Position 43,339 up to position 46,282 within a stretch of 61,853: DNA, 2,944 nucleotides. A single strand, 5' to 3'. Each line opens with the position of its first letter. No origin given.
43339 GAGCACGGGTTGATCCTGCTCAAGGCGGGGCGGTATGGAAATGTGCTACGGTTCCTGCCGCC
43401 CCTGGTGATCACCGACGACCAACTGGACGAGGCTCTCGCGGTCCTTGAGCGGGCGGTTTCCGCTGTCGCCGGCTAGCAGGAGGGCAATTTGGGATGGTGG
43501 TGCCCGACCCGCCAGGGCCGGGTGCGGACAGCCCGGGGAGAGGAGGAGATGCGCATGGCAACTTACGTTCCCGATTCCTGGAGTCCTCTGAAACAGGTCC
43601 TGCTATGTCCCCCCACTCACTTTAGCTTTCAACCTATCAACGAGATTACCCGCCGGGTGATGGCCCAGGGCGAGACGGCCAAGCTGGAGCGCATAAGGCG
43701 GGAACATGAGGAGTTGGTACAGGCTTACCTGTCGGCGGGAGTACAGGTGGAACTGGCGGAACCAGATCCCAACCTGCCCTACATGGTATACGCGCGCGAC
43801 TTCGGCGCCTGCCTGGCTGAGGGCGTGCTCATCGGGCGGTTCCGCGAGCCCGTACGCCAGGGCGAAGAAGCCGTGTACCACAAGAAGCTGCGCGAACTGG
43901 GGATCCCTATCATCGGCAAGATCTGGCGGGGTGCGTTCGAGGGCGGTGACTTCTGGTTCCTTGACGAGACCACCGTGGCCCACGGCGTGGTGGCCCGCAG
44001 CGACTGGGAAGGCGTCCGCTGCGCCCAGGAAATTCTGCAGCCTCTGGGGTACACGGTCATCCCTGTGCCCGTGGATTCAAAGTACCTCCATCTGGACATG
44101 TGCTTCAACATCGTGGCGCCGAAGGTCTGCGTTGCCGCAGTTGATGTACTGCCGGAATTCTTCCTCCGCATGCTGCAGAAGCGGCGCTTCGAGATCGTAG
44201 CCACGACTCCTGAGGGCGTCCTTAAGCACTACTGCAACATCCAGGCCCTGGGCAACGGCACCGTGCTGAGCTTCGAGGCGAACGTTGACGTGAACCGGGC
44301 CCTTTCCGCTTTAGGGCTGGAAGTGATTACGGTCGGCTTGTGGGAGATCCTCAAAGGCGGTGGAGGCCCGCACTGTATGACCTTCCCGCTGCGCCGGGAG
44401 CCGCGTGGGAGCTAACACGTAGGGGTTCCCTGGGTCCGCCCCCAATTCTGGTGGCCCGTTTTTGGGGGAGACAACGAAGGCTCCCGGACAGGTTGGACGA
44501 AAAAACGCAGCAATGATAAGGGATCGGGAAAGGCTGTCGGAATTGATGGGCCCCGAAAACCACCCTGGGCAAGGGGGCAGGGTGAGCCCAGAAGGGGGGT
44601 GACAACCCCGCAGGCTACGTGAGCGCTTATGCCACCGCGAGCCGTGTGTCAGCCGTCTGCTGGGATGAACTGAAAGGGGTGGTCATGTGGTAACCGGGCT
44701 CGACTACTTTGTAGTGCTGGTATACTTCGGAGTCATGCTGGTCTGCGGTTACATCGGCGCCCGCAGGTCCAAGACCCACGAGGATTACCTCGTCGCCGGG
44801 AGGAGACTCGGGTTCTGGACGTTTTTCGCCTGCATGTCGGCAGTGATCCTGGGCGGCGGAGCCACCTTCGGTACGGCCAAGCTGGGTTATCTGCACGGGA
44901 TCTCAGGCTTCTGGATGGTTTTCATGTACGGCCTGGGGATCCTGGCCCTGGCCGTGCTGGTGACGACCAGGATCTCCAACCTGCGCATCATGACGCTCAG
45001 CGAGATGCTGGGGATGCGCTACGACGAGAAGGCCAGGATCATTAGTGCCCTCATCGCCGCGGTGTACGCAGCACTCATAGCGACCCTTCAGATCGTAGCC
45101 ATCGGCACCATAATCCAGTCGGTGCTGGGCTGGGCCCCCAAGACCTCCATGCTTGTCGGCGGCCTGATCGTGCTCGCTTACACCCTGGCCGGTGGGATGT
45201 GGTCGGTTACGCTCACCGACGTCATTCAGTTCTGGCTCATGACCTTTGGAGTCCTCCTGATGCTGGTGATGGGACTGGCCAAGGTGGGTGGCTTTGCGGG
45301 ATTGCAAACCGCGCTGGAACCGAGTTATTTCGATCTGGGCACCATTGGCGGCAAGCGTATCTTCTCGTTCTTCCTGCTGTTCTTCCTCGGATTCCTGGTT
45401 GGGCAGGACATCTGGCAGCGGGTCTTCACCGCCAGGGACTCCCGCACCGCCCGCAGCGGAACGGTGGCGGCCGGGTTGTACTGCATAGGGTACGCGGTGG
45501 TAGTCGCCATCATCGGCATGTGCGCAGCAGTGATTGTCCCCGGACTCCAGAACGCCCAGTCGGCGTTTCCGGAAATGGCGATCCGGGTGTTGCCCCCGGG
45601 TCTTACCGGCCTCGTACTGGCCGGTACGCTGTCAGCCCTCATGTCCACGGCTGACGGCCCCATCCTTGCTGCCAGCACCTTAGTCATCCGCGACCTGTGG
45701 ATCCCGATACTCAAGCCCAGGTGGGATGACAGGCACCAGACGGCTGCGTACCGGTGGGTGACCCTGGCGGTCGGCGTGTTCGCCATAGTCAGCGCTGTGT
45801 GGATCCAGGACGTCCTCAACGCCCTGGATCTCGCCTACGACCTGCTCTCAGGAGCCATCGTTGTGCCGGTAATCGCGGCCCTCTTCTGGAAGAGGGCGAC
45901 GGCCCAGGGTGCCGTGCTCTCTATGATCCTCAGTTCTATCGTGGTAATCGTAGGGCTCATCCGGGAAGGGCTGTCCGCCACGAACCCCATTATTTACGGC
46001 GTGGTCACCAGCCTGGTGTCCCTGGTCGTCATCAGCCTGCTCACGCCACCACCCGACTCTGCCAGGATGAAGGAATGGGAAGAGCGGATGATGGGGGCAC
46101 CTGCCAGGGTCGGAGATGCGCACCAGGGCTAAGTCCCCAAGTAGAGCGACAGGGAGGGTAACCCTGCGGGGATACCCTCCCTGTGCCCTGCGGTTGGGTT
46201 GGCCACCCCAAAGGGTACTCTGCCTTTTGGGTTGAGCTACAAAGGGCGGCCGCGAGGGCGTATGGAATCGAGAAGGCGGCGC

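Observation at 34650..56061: Roughly 20 kb catabolic supercluster suggesting an undescribed ADI-like, ATP-yielding pathway for guanidino/ureido derivatives of omega-amino compounds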

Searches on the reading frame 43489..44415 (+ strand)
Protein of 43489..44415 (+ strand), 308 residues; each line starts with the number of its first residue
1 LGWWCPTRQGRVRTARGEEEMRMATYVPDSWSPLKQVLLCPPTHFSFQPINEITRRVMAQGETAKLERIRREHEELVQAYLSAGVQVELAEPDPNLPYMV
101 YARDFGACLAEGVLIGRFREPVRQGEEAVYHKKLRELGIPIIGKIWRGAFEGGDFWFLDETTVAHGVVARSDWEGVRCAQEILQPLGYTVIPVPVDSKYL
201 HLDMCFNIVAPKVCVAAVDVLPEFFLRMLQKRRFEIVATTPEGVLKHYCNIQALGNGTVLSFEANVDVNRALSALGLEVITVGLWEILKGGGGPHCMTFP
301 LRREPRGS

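Call 3: search_protein_families(library=pfam, proteins=[window:43489-44415:+])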
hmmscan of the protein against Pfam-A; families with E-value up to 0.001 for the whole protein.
window:43489-44415:+ (308 aa): 2 families
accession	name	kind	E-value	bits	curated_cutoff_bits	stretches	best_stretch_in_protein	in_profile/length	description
PF19420.4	DDAH_eukar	-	1.9e-33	116.4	23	1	60-301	19-290/291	N,N dimethylarginine dimethylhydrolase, eukaryotic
PF02274.22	ADI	-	3.6e-25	89.2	22.8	2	225-303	293-377/377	Arginine deiminase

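Call 5: search_protein_families(library=ncbifam, proteins=[window:43489-44415:+], max_evalue=0.00001)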
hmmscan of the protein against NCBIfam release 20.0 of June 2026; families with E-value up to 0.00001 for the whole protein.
window:43489-44415:+ (308 aa): 7 families
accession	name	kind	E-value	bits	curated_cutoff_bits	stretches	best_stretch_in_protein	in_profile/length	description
NF045659.1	DiMArgaseDdahMtb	equivalog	1.7e-23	83.2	300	1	32-299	21-281/283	dimethylargininase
NF002381.0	PRK01388.1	subfamily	1.7e-19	70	414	2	250-305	349-404/405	arginine deiminase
TIGR01078.1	arcA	equivalog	3.3e-19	68.9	489.1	2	250-304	352-406/408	arginine deiminase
NF052232.1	Arg_dihydro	equivalog_domain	2.6e-18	66.2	450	1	36-299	4-265/266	arginine dihydrolase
NF052231.1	bifunc_ArgZ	exception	5.1e-17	61.3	1025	1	36-300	6-268/696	bifunctional arginine dihydrolase/ornithine cyclodeaminase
NF045660.1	DiMthArgaseDdahStm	equivalog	9e-16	58.4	340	1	66-297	26-245/249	dimethylargininase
NF045658.1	DiMArgaseDdah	equivalog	2e-08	34.3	450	1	65-298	27-251/254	dimethylargininase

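Call 21: search_solved_structures(query=window:43489-44415:+, max_evalue=0.001, show_alignments=2)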
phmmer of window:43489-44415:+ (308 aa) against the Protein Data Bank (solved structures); distinct sequences matched with E-value up to 0.001: 25.
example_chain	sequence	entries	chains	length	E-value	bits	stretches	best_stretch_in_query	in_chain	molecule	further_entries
6jv0_A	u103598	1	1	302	2e-11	47.2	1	36-301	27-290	Sll1336 protein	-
6juz_A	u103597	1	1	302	2.8e-11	46.8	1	36-301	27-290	Sll1336 protein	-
6lrf_A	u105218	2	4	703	2.9e-11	46.7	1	37-302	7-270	Alr4995 protein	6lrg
6juy_A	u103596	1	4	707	1.9e-10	44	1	36-301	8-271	Sll1336 protein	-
6jv1_A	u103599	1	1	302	4.3e-10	42.9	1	36-300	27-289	Sll1336 protein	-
6lrh_A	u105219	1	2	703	4.7e-10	42.7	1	37-301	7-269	Alr4995 protein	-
4bof_A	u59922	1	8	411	2.1e-07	34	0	250-304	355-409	ARGININE DEIMINASE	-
1rxx_A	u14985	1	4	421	8.9e-07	32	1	250-305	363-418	Arginine deiminase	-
2aci_A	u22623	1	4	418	1.1e-06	31.7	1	250-305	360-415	Arginine deiminase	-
2abr_A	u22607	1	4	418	2e-06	30.8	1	250-305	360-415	Arginine deiminase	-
2aaf_A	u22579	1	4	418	2.1e-06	30.7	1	250-305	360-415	Arginine deiminase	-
7ut0_A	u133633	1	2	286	3e-06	30.2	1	58-247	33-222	N(G),N(G)-dimethylarginine dimethylaminohydrolase 1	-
2jai_A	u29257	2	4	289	3.1e-06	30.2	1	58-247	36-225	NG, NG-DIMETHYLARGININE DIMETHYLAMINOHYDROLASE 1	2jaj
7usz_A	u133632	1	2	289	3.1e-06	30.2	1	58-247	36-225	N(G),N(G)-dimethylarginine dimethylaminohydrolase 1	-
6szp_A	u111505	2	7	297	3.3e-06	30.1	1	58-247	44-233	N(G),N(G)-dimethylarginine dimethylaminohydrolase 1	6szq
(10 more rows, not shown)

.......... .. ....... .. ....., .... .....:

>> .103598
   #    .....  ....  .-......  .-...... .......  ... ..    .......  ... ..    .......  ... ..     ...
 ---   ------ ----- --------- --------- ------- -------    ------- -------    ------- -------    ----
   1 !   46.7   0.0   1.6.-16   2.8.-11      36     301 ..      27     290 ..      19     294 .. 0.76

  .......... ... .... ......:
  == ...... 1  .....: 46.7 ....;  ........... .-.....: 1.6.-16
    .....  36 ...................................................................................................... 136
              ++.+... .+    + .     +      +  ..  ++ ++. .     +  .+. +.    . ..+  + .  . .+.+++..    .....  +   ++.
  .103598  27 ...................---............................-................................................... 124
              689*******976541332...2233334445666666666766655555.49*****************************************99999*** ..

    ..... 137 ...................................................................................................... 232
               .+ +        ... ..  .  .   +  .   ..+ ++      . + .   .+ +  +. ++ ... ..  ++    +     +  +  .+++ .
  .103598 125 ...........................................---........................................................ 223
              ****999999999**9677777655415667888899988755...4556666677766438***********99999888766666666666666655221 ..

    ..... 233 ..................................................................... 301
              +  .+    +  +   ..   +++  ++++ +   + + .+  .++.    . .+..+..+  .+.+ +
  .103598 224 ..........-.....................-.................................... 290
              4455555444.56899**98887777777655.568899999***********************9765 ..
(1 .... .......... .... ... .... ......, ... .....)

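Call 79: find_homologous_proteins(query=window:43555-44415:+)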
Query window:43555-44415:+ (286 aa): 605 proteins with E <= 0.001 among 1984 candidates; the best 120 are listed.
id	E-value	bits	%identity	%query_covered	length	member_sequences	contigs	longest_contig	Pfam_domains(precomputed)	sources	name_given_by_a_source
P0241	3.2e-193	659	100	100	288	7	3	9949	PF19420.6,PF02274.23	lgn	-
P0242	2.1e-162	558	84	99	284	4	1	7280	PF19420.6,PF02274.23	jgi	-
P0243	5.5e-159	547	82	99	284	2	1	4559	PF19420.6,PF02274.23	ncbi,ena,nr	ncbi:MAG TPA: nitrate reductase [Firmicutes bacterium]|nr:nitrate reductase [Bacillota bacterium]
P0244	1.9e-152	525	78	99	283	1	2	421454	PF19420.6,PF02274.23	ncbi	-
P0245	2.4e-151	521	78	99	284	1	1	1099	PF19420.6,PF02274.23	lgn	-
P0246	1.2e-137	477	73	99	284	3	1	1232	PF19420.6,PF02274.23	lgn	-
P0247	9.9e-137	474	74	97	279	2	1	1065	PF19420.6,PF02274.23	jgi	-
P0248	5.2e-134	465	72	98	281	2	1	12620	PF19420.6,PF02274.23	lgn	-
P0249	6.3e-134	464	87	80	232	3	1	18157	PF19420.6,PF02274.23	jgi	-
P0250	6.4e-134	464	80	86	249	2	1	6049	PF19420.6,PF02274.23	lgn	-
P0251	5.6e-133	461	69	98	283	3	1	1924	PF19420.6,PF02274.23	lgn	-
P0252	6.0e-133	461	71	98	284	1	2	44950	PF19420.6,PF02274.23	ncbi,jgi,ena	-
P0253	2.4e-132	459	71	99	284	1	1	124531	PF19420.6,PF02274.23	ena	-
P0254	5.8e-132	458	71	98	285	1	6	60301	PF19420.6,PF02274.23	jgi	jgi:N-dimethylarginine dimethylaminohydrolase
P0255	2.3e-129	449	68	99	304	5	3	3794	PF19420.6,PF02274.23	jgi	jgi:N-dimethylarginine dimethylaminohydrolase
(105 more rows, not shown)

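Call 80: find_encoding_contigs(protein=P0244, flank=10000, max_places=1)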
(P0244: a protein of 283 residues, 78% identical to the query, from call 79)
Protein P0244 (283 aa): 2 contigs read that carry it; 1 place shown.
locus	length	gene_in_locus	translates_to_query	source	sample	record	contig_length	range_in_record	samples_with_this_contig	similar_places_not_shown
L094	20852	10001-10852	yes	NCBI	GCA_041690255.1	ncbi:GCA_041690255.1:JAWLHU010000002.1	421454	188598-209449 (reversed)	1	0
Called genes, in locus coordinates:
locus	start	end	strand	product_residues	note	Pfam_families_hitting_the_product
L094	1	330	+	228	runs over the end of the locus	-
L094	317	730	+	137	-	-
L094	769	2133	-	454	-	PF21799:MurD-like_N, PF08245:Mur_ligase_M, PF02875:Mur_ligase_C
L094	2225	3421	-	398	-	PF00155:Aminotran_1_2, PF01041:DegT_DnrJ_EryC1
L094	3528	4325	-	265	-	PF07719:TPR_2 (faint), PF13176:TPR_7 (faint), PF13374:TPR_10 (faint), PF16989:T6SS_VasJ (weak), PF17874:TPR_MalT (weak), PF13424:TPR_12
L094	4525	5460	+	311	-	PF00696:AA_kinase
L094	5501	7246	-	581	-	PF07905:PucR, PF17853:GGDEF_2, PF13556:HTH_30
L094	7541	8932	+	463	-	PF13520:AA_permease_2, PF00324:AA_permease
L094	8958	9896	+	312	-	PF02729:OTCace_N, PF00185:OTCace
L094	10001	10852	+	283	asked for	PF19420:DDAH_eukar, PF02274:ADI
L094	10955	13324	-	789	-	PF06347:SH3_4, PF08239:SH3_3, PF18348:SH3_16 (faint), PF00018:SH3_1 (faint), PF07653:SH3_2 (faint), PF06347:SH3_4 (weak), PF08239:SH3_3, PF01520:Amidase_3, +1 more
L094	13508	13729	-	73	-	-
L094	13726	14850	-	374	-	PF05145:AbrB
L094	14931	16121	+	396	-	PF13506:Glyco_transf_21, PF13641:Glyco_tranf_2_3, PF00535:Glycos_transf_2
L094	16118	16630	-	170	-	PF01035:DNA_binding_1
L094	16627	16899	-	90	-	-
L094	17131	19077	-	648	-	PF16177:ACAS_N, PF00501:AMP-binding, PF13193:AMP-binding_C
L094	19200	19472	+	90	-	-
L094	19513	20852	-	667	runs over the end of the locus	PF00395:SLH (faint), PF09136:Glucodextran_B, PF05345:He_PIG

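Call 81: find_encoding_contigs(protein=P0249, flank=10000, max_places=1)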
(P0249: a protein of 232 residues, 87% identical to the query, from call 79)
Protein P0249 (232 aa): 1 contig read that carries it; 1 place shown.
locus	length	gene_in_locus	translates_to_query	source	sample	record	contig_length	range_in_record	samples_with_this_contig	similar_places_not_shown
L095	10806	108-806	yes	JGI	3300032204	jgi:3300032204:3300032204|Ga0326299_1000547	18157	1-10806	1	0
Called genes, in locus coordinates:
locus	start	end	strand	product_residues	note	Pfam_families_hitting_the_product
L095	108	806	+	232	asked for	PF19420:DDAH_eukar, PF02274:ADI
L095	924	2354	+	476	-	PF00474:SSF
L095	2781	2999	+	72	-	PF03741:TerC (weak)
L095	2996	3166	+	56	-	-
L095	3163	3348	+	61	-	-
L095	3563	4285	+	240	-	PF07670:Gate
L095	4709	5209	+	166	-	PF01695:IstB_IS21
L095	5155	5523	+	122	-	PF01695:IstB_IS21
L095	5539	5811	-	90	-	-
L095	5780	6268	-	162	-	PF11848:DUF3368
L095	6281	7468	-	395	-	PF01381:HTH_3, PF13560:HTH_31, PF06114:Peptidase_M78, PF03683:UPF0175 (weak)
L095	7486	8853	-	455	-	PF00899:ThiF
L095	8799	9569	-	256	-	-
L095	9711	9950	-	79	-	-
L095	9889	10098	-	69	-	-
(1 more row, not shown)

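Call 82: find_encoding_contigs(protein=P0253, flank=10000, max_places=1)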
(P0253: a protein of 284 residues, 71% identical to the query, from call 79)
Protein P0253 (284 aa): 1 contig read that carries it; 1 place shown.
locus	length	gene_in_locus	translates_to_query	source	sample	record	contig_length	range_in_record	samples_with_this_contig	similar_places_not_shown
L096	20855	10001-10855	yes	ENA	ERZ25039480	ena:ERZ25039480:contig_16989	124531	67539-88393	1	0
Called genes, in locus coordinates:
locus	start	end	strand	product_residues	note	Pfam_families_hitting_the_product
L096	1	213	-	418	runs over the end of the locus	PF07905:PucR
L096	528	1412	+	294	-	PF00941:FAD_binding_5, PF03450:CO_deh_flav_C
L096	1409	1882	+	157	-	PF13085:Fer2_3 (weak), PF01799:Fer2_2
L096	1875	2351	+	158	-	PF01315:Ald_Xan_dh_C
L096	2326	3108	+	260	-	PF02738:MoCoBD_1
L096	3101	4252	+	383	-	PF20256:MoCoBD_2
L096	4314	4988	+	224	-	PF13520:AA_permease_2, PF00324:AA_permease (weak)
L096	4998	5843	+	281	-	PF00324:AA_permease, PF13520:AA_permease_2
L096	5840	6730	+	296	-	PF01522:Polysacc_deac_1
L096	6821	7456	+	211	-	PF09347:DUF1989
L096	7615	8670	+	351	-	PF02729:OTCace_N, PF00185:OTCace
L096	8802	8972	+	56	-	-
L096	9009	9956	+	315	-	PF02729:OTCace_N, PF00185:OTCace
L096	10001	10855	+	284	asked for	PF02274:ADI, PF19420:DDAH_eukar, PF02274:ADI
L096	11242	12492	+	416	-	PF07690:MFS_1, PF06779:MFS_4 (weak)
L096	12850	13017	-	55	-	-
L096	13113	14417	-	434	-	PF00202:Aminotran_3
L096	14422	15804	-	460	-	PF02492:cobW (faint)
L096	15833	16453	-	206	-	PF02589:LUD_dom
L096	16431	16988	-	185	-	PF13187:Fer4_9 (faint), PF12797:Fer4_2 (faint), PF12838:Fer4_7 (faint), PF13183:Fer4_8, PF13237:Fer4_10 (faint), PF00037:Fer4 (faint), PF13534:Fer4_17, PF11870:LutB_C (weak), +4 more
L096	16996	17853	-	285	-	PF02589:LUD_dom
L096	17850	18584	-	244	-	PF02754:CCG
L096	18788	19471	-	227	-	-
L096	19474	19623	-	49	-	-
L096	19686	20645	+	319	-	PF01261:AP_endonuc_2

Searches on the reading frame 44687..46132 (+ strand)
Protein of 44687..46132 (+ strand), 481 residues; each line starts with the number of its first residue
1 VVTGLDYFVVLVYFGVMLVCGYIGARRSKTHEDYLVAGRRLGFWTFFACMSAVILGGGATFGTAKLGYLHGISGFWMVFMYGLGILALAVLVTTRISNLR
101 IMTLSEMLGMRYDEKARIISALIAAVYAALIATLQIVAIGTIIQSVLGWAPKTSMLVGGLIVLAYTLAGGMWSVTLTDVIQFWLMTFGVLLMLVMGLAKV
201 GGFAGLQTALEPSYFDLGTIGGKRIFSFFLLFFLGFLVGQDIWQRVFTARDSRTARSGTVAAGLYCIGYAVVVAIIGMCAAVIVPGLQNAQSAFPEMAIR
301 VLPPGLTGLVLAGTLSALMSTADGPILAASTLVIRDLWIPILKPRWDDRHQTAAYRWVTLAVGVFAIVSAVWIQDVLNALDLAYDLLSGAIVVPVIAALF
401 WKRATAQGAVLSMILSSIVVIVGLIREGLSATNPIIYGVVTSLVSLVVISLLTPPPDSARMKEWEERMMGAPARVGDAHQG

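Call 3: search_protein_families(library=pfam, proteins=[window:44687-46132:+])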
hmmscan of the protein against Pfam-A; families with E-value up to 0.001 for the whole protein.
window:44687-46132:+ (481 aa): 1 family
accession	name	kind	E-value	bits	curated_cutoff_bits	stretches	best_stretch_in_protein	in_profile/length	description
PF00474.23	SSF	-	1.3e-54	186.1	22.8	1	34-415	1-405/406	Sodium:solute symporter family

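Call 5: search_protein_families(library=ncbifam, proteins=[window:44687-46132:+], max_evalue=0.00001)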
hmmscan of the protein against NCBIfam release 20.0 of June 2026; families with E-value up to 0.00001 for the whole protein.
window:44687-46132:+ (481 aa): 10 families
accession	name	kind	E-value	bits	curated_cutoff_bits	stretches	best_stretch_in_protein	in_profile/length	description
TIGR00813.1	sss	superfamily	2e-54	185.3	184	1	34-415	1-410/411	sodium/solute symporter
TIGR02121.1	Na_Pro_sym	equivalog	2.7e-41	141.8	515.5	1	9-464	6-480/488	sodium/proline symporter PutP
TIGR02119.1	panF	equivalog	8.9e-33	114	328.05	1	11-451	8-466/471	sodium/pantothenate symporter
NF011948.0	PRK15419.1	equivalog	1e-30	107.1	955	1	10-465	11-485/502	sodium/proline symporter PutP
NF007790.0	PRK10484.1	equivalog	6.4e-26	91.3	401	1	11-425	10-453/527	solute:sodium symporter family transporter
TIGR03648.1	Na_symport_lg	subfamily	2.2e-24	85.8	320.75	2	299-426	355-483/547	VC_2705 family sodium/solute symporter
NF006903.2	PRK09395.1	subfamily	1.5e-14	53.3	750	1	8-422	41-477/552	cation/acetate symporter ActP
NF009135.0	PRK12488.1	subfamily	1.7e-13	50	850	1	7-422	37-473/549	cation/acetate symporter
NF058657.1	MncbAcdTpMctC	equivalog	2.3e-13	49.4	670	1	8-445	12-468/527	monocarboxylic acid transporter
TIGR02711.1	symport_actP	equivalog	1.6e-12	47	1099.25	1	9-425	37-477/549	cation/acetate symporter ActP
